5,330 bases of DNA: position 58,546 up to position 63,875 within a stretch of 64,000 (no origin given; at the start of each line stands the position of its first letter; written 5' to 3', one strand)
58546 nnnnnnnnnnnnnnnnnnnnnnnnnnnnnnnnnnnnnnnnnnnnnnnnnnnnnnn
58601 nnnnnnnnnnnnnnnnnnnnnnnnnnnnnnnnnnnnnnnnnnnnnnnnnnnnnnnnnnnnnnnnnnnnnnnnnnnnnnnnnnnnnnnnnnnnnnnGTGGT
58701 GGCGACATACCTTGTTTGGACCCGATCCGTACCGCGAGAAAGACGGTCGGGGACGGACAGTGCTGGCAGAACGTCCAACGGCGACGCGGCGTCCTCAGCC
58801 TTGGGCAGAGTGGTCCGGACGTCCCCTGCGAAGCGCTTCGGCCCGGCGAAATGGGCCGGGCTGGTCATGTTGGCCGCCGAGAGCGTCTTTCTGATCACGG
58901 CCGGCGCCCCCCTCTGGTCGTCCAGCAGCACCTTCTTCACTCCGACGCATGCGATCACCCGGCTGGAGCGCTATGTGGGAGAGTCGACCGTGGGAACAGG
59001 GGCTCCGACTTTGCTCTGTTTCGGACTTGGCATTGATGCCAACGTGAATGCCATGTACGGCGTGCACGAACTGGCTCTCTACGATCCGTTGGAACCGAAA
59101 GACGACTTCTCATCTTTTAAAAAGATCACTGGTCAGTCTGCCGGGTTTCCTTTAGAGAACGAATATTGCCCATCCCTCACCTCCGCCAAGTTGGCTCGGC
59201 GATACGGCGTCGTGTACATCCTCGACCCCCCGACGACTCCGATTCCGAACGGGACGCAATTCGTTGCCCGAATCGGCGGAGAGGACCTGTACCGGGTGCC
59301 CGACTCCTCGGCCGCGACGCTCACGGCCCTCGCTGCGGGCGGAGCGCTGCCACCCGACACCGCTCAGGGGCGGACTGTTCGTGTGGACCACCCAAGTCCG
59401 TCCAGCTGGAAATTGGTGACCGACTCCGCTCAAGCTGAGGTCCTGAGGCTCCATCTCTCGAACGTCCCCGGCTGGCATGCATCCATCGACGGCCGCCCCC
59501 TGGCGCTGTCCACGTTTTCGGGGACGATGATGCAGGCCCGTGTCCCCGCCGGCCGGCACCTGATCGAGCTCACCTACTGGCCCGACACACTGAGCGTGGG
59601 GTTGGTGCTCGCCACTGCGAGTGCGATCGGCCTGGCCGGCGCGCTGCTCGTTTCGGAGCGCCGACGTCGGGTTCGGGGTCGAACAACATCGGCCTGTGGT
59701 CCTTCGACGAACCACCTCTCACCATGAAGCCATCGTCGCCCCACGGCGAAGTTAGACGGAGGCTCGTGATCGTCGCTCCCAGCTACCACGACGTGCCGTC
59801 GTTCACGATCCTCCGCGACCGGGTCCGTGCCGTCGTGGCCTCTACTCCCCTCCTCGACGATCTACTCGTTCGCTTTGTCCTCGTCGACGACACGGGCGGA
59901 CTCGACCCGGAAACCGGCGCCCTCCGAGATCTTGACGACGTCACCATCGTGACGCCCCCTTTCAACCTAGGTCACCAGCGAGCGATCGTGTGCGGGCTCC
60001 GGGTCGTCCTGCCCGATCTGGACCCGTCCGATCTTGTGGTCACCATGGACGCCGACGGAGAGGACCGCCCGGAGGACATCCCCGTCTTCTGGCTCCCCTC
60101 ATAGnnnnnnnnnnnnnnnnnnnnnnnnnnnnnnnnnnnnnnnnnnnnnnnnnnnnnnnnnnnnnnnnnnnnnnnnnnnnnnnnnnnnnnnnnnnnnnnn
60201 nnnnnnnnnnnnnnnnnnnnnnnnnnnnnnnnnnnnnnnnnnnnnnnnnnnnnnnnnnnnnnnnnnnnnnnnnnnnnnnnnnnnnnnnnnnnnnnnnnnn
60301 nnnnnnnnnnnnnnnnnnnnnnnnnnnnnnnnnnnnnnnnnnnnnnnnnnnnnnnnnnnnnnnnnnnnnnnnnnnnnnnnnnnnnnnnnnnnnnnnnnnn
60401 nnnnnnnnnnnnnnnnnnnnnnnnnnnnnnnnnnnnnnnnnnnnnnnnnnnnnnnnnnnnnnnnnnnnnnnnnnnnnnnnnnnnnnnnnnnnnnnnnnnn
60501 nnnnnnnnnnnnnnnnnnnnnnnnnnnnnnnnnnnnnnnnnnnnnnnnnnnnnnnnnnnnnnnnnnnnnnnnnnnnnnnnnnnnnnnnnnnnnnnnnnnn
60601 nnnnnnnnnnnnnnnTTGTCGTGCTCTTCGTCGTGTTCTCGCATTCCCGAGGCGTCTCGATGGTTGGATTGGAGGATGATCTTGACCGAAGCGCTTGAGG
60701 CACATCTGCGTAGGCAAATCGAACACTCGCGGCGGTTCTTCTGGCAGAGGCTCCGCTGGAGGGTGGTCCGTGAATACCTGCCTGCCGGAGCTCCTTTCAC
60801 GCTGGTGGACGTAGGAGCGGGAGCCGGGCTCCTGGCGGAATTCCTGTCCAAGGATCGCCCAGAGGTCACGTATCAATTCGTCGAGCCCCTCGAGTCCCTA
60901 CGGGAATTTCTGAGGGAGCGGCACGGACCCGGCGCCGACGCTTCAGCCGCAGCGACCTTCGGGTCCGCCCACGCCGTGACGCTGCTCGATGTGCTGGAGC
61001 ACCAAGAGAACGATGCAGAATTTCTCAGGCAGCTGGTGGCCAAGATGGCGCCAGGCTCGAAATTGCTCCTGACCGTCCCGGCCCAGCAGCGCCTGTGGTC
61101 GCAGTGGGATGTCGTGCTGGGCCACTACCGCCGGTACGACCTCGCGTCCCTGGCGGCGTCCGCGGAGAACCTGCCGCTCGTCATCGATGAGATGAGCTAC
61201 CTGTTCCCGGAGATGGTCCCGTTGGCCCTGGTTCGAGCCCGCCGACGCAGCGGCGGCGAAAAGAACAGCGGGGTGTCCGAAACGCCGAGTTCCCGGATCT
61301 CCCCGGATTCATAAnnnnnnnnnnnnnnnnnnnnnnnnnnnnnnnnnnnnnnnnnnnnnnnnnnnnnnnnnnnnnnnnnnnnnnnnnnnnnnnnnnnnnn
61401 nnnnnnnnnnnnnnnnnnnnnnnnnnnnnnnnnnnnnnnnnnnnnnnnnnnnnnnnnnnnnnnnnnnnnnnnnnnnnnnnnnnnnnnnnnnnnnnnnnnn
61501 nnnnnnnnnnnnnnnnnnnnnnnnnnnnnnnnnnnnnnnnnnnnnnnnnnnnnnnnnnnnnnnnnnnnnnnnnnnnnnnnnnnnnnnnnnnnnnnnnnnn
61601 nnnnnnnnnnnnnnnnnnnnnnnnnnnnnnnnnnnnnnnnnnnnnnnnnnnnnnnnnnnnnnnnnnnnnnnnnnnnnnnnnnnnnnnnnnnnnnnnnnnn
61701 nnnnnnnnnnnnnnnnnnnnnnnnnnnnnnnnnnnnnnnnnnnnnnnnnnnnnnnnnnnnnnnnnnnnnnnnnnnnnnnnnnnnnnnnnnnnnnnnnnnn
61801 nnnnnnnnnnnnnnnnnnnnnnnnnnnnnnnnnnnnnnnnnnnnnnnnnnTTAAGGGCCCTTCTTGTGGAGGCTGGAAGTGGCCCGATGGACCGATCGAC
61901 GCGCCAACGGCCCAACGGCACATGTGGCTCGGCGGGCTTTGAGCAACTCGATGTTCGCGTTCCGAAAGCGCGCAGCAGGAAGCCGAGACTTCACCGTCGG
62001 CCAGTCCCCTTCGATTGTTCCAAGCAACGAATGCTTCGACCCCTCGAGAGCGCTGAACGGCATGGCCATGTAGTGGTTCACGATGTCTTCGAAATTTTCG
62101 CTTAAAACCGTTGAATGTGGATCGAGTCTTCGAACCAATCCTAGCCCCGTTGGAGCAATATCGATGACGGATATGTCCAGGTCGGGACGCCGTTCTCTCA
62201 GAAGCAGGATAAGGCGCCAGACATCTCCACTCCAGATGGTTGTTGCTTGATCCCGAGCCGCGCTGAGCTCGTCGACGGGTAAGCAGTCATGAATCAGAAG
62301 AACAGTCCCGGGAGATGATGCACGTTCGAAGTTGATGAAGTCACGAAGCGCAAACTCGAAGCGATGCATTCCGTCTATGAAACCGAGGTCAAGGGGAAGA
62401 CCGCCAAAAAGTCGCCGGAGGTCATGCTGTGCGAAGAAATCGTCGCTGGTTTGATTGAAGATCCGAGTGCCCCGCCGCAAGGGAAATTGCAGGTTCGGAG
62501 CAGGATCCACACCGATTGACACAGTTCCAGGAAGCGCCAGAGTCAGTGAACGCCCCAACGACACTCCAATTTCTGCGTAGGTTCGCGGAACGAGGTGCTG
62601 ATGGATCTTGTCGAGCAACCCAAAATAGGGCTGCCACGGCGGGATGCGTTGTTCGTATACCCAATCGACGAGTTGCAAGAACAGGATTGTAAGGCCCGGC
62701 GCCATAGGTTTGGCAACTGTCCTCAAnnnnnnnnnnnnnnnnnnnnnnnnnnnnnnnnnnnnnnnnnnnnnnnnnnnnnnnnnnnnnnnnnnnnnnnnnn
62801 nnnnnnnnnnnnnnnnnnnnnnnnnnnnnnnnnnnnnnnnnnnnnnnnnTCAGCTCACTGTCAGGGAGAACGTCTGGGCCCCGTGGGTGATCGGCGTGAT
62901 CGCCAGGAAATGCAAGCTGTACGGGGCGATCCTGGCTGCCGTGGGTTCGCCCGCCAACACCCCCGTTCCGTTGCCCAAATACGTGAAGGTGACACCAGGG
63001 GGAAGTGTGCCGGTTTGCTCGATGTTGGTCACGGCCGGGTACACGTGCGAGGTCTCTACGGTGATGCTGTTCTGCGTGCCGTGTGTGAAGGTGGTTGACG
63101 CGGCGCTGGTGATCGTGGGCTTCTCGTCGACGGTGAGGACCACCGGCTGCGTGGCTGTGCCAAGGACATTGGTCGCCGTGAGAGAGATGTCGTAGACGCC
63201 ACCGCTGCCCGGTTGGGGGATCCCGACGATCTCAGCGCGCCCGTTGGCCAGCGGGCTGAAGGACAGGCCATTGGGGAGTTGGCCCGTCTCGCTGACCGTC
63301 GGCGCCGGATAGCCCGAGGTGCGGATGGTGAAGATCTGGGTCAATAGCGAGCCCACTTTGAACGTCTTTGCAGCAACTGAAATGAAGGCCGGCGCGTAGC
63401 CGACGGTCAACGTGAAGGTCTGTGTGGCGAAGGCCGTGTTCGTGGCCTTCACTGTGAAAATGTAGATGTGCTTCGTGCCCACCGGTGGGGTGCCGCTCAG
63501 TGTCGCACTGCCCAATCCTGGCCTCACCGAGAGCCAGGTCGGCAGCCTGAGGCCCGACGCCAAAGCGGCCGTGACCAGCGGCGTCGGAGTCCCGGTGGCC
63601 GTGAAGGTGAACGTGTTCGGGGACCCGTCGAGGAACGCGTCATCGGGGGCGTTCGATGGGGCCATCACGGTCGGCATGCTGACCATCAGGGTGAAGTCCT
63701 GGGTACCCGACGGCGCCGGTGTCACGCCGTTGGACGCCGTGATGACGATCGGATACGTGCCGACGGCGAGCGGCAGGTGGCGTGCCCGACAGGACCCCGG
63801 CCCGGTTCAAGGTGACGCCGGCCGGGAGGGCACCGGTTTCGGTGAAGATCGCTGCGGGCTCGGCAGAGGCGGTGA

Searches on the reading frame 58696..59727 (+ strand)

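Call 13: search_protein_families(library=pfam, proteins=[window:58696-59727:+], max_evalue=0.001)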
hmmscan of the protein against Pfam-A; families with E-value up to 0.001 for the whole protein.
window:58696-59727:+ (343 aa): 1 family
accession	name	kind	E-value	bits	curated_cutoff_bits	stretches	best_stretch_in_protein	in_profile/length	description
PF09586.16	YfhO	-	3.2e-11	42.8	28.5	1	237-305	765-834/835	Bacterial membrane protein YfhO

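Call 31: search_protein_families(library=ncbifam, proteins=[window:58696-59727:+], max_evalue=0.01)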
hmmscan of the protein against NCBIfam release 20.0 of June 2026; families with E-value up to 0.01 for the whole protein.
window:58696-59727:+ (343 aa): 2 families
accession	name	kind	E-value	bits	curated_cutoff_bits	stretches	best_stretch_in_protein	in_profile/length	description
NF047590.1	GlcsyltransPgfM2Strep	equivalog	4.1e-06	25.3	1500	1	256-312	816-872/884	glycosyltransferase PgfM2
NF047589.1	GlcsyltransPgfM1Strep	equivalog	0.0047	15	1400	1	250-312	884-946/955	glycosyltransferase PgfM1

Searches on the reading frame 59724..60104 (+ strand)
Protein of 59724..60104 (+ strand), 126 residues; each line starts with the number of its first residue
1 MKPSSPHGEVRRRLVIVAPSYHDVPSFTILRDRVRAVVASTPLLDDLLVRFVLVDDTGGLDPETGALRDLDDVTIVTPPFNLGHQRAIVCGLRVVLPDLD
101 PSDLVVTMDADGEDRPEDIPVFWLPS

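Call 30: search_protein_families(library=pfam, proteins=[window:59724-60104:+], max_evalue=0.01)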
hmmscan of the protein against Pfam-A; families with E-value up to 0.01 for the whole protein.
window:59724-60104:+ (126 aa): 1 family
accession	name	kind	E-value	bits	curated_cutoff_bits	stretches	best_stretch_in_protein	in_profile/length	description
PF00535.33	Glycos_transf_2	-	6.9e-07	29.8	23.3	1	19-121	5-98/168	Glycosyl transferase family 2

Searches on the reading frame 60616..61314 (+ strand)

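Call 30: search_protein_families(library=pfam, proteins=[window:60616-61314:+], max_evalue=0.01)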
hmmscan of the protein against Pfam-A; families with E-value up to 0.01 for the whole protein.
window:60616-61314:+ (232 aa): 2 families
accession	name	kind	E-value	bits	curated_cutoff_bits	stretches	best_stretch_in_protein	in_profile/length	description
PF13489.12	Methyltransf_23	-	8.2e-12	45.6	27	1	55-184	17-155/164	Methyltransferase domain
PF08242.18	Methyltransf_12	-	7.2e-05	23.9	30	1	64-149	1-97/98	Methyltransferase domain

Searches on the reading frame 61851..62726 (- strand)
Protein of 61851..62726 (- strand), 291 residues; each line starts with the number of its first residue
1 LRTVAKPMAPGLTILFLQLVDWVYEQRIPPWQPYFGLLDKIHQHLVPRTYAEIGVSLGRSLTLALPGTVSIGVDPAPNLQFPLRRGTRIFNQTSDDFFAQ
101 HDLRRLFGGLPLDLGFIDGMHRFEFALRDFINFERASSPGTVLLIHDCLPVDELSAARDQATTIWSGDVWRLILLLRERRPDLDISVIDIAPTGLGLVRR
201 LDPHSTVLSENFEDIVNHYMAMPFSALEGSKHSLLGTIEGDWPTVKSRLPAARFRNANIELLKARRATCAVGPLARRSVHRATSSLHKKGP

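Call 30: search_protein_families(library=pfam, proteins=[window:61851-62726:-], max_evalue=0.01)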
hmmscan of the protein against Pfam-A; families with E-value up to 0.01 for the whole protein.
window:61851-62726:- (291 aa): 1 family
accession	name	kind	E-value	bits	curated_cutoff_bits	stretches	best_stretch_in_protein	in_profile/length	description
PF13578.12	Methyltransf_24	-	7.3e-09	36.9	26.3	1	52-148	2-105/105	Methyltransferase domain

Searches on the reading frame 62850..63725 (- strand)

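Call 30: search_protein_families(library=pfam, proteins=[window:62850-63725:-], max_evalue=0.01)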
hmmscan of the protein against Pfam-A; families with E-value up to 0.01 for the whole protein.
window:62850-63725:- (291 aa): 1 family
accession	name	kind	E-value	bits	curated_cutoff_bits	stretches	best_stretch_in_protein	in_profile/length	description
PF05345.18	He_PIG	-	1.8e-14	54.4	24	2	26-108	8-95/96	Putative Ig domain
